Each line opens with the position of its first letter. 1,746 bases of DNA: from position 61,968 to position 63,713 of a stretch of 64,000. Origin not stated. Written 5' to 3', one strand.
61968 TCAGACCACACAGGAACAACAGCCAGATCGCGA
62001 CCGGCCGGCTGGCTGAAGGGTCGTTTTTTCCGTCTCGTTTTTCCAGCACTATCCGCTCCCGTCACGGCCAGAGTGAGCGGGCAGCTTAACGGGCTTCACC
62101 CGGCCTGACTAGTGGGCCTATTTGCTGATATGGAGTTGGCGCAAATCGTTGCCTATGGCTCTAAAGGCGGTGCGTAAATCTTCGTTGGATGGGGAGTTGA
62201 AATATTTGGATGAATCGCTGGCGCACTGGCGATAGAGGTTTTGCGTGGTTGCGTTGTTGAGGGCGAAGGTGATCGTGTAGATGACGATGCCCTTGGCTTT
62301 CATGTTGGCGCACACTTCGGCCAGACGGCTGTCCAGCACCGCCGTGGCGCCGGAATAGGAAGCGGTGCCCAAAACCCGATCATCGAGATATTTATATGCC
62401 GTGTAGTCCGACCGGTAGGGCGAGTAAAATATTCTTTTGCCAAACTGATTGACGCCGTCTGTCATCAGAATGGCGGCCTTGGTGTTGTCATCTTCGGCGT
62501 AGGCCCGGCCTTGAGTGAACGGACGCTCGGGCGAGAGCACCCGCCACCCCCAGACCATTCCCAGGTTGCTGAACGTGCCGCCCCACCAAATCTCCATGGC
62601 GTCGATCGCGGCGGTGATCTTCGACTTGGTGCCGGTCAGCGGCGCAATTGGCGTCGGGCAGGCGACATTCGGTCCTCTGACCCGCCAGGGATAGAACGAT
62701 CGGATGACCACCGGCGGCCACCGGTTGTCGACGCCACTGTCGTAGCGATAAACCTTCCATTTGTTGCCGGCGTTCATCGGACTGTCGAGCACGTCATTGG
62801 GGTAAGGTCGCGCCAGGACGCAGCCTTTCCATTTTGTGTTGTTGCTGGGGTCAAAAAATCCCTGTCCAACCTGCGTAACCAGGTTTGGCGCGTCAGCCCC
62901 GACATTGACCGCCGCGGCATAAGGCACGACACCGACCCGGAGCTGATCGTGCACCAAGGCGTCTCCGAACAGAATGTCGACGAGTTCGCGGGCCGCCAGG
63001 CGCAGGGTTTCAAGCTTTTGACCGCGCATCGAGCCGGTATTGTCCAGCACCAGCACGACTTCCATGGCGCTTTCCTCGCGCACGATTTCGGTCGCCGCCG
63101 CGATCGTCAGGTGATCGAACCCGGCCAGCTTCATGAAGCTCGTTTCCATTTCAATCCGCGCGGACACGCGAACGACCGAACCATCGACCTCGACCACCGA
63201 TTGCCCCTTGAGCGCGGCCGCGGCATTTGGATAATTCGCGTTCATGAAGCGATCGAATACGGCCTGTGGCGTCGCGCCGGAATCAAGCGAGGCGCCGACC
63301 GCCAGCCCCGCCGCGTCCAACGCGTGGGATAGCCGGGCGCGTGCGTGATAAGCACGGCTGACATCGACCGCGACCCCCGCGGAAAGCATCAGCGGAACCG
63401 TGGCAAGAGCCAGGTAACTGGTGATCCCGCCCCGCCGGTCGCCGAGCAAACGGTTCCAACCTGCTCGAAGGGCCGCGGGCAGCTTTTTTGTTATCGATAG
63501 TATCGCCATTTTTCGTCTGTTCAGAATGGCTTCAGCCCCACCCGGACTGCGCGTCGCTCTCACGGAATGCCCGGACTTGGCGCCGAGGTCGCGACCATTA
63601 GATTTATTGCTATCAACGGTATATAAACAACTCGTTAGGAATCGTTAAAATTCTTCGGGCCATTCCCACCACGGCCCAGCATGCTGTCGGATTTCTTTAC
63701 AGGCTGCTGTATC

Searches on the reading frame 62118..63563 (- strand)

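Call 48: search_protein_families(library=pfam, proteins=[window:62118-63563:-], max_evalue=0.00001)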
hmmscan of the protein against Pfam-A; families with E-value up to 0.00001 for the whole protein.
window:62118-63563:- (481 aa): 2 families
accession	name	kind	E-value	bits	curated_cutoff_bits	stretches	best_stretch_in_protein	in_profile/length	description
PF13400.11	Tad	-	4.3e-10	40.2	22.3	1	45-91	1-46/47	Putative Flp pilus-assembly TadE/G-like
PF00092.34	VWA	-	8.2e-10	39.6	23.8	0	169-221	2-51/174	von Willebrand factor type A domain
